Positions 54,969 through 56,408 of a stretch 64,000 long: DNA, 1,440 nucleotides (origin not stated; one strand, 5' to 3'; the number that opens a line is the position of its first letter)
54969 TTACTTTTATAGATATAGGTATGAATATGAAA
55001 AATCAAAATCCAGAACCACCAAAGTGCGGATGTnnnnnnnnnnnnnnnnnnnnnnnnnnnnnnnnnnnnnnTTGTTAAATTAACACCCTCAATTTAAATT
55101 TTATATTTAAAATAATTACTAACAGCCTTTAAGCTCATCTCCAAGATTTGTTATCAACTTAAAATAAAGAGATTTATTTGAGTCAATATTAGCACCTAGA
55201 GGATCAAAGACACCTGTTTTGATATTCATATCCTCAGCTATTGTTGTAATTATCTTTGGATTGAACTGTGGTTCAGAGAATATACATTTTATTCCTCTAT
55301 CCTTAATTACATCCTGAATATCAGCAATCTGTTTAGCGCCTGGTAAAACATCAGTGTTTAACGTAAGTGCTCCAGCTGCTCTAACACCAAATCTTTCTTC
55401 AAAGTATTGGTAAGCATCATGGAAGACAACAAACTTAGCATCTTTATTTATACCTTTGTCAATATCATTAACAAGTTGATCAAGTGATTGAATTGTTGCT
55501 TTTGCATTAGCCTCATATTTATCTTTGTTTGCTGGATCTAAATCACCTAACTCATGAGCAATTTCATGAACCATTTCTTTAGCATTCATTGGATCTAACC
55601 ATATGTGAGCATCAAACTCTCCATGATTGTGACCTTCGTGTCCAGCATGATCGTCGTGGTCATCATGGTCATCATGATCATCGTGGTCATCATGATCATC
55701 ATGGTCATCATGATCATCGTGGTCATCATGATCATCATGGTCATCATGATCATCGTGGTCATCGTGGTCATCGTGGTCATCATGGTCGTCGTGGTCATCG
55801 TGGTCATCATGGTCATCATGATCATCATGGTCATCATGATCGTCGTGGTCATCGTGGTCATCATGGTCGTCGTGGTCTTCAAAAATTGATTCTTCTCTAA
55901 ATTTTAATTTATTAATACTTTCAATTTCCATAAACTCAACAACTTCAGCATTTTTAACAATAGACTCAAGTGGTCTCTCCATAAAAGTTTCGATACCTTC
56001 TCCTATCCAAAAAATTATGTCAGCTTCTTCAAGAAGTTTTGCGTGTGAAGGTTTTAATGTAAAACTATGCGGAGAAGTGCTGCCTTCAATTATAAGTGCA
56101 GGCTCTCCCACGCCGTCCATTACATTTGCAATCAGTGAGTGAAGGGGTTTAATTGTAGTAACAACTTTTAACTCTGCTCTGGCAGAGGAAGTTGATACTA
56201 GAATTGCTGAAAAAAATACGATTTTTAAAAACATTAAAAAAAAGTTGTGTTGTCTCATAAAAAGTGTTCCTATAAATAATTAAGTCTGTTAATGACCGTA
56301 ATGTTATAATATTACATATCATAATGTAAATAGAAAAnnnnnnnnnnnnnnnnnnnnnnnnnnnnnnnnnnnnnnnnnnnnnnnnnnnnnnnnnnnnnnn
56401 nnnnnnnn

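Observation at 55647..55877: ZnuA carries a 77-residue pure (DHD)n loop encoded by a 9-nt-period tandem repeat with 36-nt super-units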

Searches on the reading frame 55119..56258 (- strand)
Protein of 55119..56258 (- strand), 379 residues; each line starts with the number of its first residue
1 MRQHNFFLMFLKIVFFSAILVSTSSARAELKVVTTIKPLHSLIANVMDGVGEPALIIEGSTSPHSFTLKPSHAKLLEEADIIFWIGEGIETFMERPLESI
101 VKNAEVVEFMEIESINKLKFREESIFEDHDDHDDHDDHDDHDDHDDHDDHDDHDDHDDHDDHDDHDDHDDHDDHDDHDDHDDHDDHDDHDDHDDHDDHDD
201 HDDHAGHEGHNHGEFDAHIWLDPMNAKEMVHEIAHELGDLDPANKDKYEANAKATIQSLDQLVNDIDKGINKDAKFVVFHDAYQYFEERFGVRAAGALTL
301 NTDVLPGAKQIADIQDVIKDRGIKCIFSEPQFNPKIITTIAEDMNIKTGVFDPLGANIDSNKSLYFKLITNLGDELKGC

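Call 5: search_protein_families(library=pfam, proteins=[window:55119-56258:-])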
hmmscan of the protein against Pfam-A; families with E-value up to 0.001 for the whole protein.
window:55119-56258:- (379 aa): 1 family
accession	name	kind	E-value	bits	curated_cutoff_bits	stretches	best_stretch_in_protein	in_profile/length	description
PF01297.22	ZnuA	-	5.1e-58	197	29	1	32-378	1-262/263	Zinc-uptake complex component A periplasmic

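Call 6: search_protein_families(library=ncbifam, proteins=[window:55119-56258:-])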
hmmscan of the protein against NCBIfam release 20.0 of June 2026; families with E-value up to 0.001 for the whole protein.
window:55119-56258:- (379 aa): 8 families
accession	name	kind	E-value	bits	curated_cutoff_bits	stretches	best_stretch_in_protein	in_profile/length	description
NF007091.2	PRK09545.1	equivalog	7.9e-74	248.7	268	1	13-379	9-315/318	zinc ABC transporter substrate-binding protein ZnuA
NF040870.1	AztC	equivalog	1.1e-46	159.5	350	1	32-368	1-265/277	zinc ABC transporter substrate-binding protein AztC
TIGR03772.1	anch_rpt_subst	equivalog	1.4e-23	83.3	350.45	1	210-379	311-484/486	anchored repeat ABC transporter, substrate-binding protein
NF053842.1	MnTportMntCDein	equivalog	4e-22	78.8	400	1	201-347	96-247/281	manganese ABC transporter substrate-binding protein MntC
NF053703.1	Mn_SBP_EfaA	exception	1.9e-19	70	485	1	211-346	134-273/310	Mn/Fe ABC transporter substrate-binding lipoprotein EfaA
NF033605.1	Zn_bnd_ABC_AdcA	exception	1.4e-18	67.2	700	1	185-353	126-291/517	zinc ABC transporter substrate-binding lipoprotein AdcA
NF047355.1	ABC_bind_Mn_Staph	exception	1.4e-17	63.9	500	1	209-369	131-297/309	manganese ABC transporter substrate-binding lipoprotein MntC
NF040928.1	ABC_lipo_SloC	subfamily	5.6e-17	61.8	525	1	210-347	126-267/304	metal ABC transporter substrate-binding lipoprotein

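Call 8: find_homologous_proteins(query=window:55119-56258:-, max_evalue=1e-20)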
Query window:55119-56258:- (379 aa): 7964 proteins with E <= 1e-20 among 8000 candidates; the best 120 are listed.
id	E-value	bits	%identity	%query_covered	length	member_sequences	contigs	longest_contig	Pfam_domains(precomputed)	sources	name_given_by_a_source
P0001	4.2e-221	752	85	100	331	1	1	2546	PF01297.23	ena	-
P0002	1.3e-209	714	83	100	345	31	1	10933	PF01297.23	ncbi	-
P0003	2.7e-205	700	82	100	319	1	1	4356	PF01297.23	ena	-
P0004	1.4e-202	691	78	100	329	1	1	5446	PF01297.23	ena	-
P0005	9.5e-200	682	83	100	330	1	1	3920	PF01297.23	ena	-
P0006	7.9e-196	669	81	100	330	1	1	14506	PF01297.23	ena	-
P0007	1.3e-194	665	64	100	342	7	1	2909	PF01297.23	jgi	-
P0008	5.5e-194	663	74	100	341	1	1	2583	PF01297.23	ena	-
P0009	1.3e-192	658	95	44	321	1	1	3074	PF01297.23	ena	-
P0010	1.2e-191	655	71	100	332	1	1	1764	PF01297.23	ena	-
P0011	4.9e-191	653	-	-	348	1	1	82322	PF01297.23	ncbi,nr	ncbi:zinc ABC transporter substrate-binding protein [Alphaproteobacteria bacterium]|nr:zinc ABC tran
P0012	8.2e-191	652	-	-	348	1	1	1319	PF01297.23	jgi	jgi:zinc transport system substrate-binding protein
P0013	1.1e-190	652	86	45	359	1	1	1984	PF01297.23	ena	-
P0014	2.9e-190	650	72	100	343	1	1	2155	PF01297.23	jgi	jgi:zinc transport system substrate-binding protein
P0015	9.7e-190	649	79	100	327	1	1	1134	PF01297.23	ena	-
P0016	3.4e-189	647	71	100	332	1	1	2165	PF01297.23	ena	-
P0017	1.1e-188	645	80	98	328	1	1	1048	PF01297.23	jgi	jgi:zinc transport system substrate-binding protein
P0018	2.3e-188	644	72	100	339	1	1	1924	PF01297.23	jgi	-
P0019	2.6e-188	644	73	100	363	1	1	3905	PF01297.23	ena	-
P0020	5.5e-188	643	78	100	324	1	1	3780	PF01297.23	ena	-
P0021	1.3e-187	642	-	-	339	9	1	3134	PF01297.23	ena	-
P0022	1.9e-187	641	72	100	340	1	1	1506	PF01297.23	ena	-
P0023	2.6e-187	641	75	100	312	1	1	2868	PF01297.23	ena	-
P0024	3.3e-187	640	72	100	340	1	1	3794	PF01297.23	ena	-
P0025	4.7e-187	640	72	100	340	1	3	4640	PF01297.23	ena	-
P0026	6.6e-187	639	72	100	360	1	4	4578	PF01297.23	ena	-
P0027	6.6e-186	636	-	-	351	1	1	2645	PF01297.23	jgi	jgi:zinc transport system substrate-binding protein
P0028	1.3e-185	635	76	100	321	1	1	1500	PF01297.23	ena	-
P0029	4.0e-185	633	70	100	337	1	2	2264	PF01297.23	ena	-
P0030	4.1e-185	633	68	100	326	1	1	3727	PF01297.23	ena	-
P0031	4.6e-185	633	71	100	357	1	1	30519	PF01297.23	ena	-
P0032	5.1e-185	633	76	100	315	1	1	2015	PF01297.23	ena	-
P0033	5.8e-185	633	76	100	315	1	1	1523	PF01297.23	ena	-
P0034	6.2e-185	633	76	100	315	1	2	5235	PF01297.23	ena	-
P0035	7.6e-185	633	65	100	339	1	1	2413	PF01297.23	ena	-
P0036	7.8e-185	633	71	100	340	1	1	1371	PF01297.23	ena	-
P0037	1.9e-184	631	75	100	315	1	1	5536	PF01297.23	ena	-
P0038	2.2e-184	631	76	100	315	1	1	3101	PF01297.23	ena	-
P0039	2.5e-184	631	76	100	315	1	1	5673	PF01297.23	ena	-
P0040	5.0e-184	630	76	100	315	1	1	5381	PF01297.23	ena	-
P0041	3.8e-183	627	71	100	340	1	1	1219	PF01297.23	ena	-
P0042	7.6e-183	626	72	97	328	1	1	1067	PF01297.23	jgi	jgi:zinc transport system substrate-binding protein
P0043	8.3e-183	626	75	100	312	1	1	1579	PF01297.23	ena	-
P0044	2.2e-182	624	72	100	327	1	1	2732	PF01297.23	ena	-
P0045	2.0e-181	621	72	100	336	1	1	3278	PF01297.23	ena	-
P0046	2.1e-181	621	69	100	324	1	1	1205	PF01297.23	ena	-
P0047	4.2e-181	620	68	100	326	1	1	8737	PF01297.23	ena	-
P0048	6.4e-181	620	83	45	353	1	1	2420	PF01297.23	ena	-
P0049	1.6e-180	618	72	100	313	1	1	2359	PF01297.23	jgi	-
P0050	4.2e-180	617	71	100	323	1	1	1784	PF01297.23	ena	-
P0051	4.9e-180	617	69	100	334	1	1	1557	PF01297.23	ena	-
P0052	5.6e-180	617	72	100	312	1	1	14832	PF01297.23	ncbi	-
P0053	6.7e-180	616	69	100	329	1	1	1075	PF01297.23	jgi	jgi:zinc transport system substrate-binding protein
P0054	7.2e-179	613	88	45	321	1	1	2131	PF01297.23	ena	-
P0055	7.3e-179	613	72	100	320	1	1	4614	PF01297.23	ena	-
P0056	9.1e-179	613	69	100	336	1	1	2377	PF01297.23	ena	-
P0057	1.1e-178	612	70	100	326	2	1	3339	PF01297.23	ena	-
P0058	1.2e-178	612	-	-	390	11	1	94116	PF01297.23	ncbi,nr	ncbi:zinc ABC transporter substrate-binding protein [Alphaproteobacteria bacterium]|nr:zinc ABC tran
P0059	3.1e-178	611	70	100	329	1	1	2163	PF01297.23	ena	-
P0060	6.2e-178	610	70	100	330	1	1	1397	PF01297.23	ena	-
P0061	8.4e-178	609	74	100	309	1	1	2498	PF01297.23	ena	-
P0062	8.5e-178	609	71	100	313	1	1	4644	PF01297.23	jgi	-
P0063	6.9e-176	603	70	100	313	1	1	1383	PF01297.23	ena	-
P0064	7.5e-176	603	89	46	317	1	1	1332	PF01297.23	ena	-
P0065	1.9e-175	602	69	100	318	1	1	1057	PF01297.23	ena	-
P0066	2.8e-175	601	72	100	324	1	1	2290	PF01297.23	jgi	-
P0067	3.5e-175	601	71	100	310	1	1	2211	PF01297.23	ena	-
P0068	1.6e-174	599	70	100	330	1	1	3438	PF01297.23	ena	-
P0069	3.8e-174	597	66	100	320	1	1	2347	PF01297.23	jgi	-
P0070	3.9e-173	594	70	100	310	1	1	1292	PF01297.23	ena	-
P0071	5.1e-173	594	70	100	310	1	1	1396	PF01297.23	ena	-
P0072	5.9e-173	593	69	100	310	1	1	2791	PF01297.23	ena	-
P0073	5.9e-173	593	69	100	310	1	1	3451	PF01297.23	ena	-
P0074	2.3e-172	591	70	100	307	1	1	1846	PF01297.23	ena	-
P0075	2.5e-172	591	68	100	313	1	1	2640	PF01297.23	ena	-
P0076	6.9e-172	590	88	44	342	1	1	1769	PF01297.23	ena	-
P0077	7.2e-172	590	69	100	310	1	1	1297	PF01297.23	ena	-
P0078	1.4e-171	589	66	100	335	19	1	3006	PF01297.23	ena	-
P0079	3.4e-171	588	70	100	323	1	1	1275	PF01297.23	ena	-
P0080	2.1e-170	585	58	100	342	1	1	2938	PF01297.23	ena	-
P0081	2.2e-170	585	70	100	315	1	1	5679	PF01297.23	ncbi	-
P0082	3.5e-170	584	69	100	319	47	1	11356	PF01297.23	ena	-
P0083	3.8e-170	584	68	100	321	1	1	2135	PF01297.23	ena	-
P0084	3.8e-170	584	-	-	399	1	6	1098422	PF01297.23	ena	-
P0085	6.3e-170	583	-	-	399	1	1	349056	PF01297.23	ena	-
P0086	7.5e-170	583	67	100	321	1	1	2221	PF01297.23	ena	-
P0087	7.9e-170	583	-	-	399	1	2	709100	PF01297.23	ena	-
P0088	9.5e-170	583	68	100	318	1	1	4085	PF01297.23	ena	-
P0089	1.5e-169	582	-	-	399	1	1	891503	PF01297.23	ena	-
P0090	1.6e-169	582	68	100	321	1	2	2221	PF01297.23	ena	-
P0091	2.2e-169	582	68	100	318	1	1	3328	PF01297.23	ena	-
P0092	3.5e-169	581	-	-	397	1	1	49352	PF01297.23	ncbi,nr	ncbi:zinc ABC transporter substrate-binding protein [Alphaproteobacteria bacterium]|nr:zinc ABC tran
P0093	4.2e-169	581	68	100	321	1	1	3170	PF01297.23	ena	-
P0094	1.0e-168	579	69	100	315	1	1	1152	PF01297.23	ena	-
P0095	2.1e-168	578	59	100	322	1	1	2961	PF01297.23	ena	-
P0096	3.5e-168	578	90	44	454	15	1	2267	PF01297.23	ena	-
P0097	8.0e-168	577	67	100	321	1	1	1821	PF01297.23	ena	-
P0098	1.0e-167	576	67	100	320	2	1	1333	PF01297.23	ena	-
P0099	1.1e-167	576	68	100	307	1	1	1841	PF01297.23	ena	-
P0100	1.3e-167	576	63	100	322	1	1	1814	PF01297.23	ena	-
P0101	4.8e-167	574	-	-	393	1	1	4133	PF01297.23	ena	-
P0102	2.6e-166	572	62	100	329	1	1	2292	PF01297.23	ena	-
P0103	6.6e-166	570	63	100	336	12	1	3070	PF01297.23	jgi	-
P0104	8.6e-166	570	69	100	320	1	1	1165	PF01297.23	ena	-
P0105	8.7e-166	570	83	48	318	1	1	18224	PF01297.23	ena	-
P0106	2.4e-165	568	69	100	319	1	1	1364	PF01297.23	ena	-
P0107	4.2e-165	568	68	100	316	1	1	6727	PF01297.23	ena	-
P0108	4.8e-165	567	69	100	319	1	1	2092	PF01297.23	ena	-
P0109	6.3e-165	567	68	100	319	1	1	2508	PF01297.23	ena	-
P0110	7.4e-165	567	68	100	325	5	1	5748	PF01297.23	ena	-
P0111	7.5e-165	567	69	100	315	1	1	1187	PF01297.23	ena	-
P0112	8.3e-165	567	69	100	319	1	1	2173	PF01297.23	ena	-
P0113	1.5e-164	566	69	100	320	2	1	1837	PF01297.23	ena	-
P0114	2.4e-164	565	68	100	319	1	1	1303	PF01297.23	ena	-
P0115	3.1e-164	565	69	100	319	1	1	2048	PF01297.23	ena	-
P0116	4.5e-164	564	68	100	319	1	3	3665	PF01297.23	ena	-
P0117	8.4e-164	563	66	100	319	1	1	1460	PF01297.23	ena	-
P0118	1.1e-163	563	69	98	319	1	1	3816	PF01297.23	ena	-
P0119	1.2e-163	563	65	100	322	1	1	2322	PF01297.23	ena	-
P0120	1.4e-163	563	68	100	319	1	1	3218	PF01297.23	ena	-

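Call 13: find_related_loci(query=A1, collection=genome_contigs, flank=3000)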
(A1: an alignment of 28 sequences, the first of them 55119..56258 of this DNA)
Query A1 (379 aa) in genome_contigs; peptide patterns used: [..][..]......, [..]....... (x = any residue, [..] = any of these).
600 stretches matched a pattern (row limit reached: there are more); 591 encode a relative of the query (tblastn E <= 1e-3); the best 80 are kept; 80 distinct loci.
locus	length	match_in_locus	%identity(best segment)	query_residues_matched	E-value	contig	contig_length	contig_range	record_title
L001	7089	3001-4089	87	1-379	1e-173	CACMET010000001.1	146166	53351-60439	MAG: uncultured Alphaproteobacteria bacterium isolate AG-891-E15 genome assembly, contig: AG-891-E15_NODE_1, whole genom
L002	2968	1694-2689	74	1-379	2e-174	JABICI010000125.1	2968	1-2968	MAG: Flavobacteriales bacterium isolate SI048_bin47 k141_578414, whole genome shotgun sequence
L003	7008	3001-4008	74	1-379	3e-155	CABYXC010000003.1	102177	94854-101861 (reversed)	MAG: uncultured Alphaproteobacteria bacterium isolate AG-895-D04 genome assembly, contig: AG-895-D04_NODE_3, whole genom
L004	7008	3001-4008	59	1-379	7e-135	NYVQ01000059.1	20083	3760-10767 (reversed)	MAG: SAR116 cluster bacterium isolate CPC30 48920, whole genome shotgun sequence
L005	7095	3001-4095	61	10-379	5e-131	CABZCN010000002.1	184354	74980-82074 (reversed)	MAG: uncultured Alphaproteobacteria bacterium isolate AG-895-J15 genome assembly, contig: AG-895-J15_NODE_2, whole genom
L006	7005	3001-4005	47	1-379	1e-114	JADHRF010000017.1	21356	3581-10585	MAG: Pelagibacteraceae bacterium isolate BS30m-G16 BS307-30m-C1590, whole genome shotgun sequence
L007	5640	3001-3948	50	11-379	3e-114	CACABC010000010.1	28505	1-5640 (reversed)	uncultured Pelagibacteraceae bacterium isolate AG-343-E17 genome assembly, contig: AG-343-E17_NODE_10, whole genome shot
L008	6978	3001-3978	48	7-379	2e-113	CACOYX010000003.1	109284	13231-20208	MAG: uncultured Pelagibacteraceae bacterium isolate AH-326-G20 genome assembly, contig: AH-326-G20_NODE_3, whole genome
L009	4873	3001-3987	51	10-379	2e-113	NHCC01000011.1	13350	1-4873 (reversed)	MAG: Rhodospirillaceae bacterium TMED23 83650, whole genome shotgun sequence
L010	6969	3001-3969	49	18-379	1e-110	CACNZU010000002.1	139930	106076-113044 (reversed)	MAG: uncultured Pelagibacteraceae bacterium isolate AH-287-K14 genome assembly, contig: AH-287-K14_NODE_2, whole genome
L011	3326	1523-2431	50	24-379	4e-113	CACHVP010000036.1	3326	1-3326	uncultured Pelagibacteraceae bacterium isolate AG-430-K22 genome assembly, contig: AG-430-K22_NODE_36, whole genome shot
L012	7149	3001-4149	46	7-379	8e-110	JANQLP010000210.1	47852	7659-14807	MAG: Hyphomicrobiales bacterium isolate PL25a_bin.62 k99_2816534, whole genome shotgun sequence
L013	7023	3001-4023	49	11-379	6e-110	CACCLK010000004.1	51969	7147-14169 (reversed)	uncultured Pelagibacteraceae bacterium isolate AG-901-E15 genome assembly, contig: AG-901-E15_NODE_4, whole genome shotg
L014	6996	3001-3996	48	8-379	4e-109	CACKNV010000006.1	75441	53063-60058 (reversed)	uncultured Pelagibacteraceae bacterium isolate AG-917-F18 genome assembly, contig: AG-917-F18_NODE_6, whole genome shotg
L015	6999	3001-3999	47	8-379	7e-109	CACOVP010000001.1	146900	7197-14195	MAG: uncultured Pelagibacteraceae bacterium isolate AH-326-B17 genome assembly, contig: AH-326-B17_NODE_1, whole genome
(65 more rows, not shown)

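Call 14: find_encoding_contigs(protein=P0001, flank=3000, max_places=4)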
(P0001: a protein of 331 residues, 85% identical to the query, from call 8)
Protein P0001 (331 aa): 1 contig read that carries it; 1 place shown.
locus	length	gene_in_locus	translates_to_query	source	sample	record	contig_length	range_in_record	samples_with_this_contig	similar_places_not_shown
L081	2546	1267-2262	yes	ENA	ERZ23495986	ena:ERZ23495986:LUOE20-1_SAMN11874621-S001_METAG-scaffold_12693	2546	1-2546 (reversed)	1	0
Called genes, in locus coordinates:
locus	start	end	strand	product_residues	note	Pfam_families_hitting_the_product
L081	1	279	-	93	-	?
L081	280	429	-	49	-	-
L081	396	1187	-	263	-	-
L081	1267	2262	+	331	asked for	PF01297:ZnuA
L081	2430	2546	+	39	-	?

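Call 15: find_encoding_contigs(protein=window:55119-56258:-, flank=3000, max_places=6)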
Protein window:55119-56258:- (379 aa): no gene with exactly this product is on record in the collection.
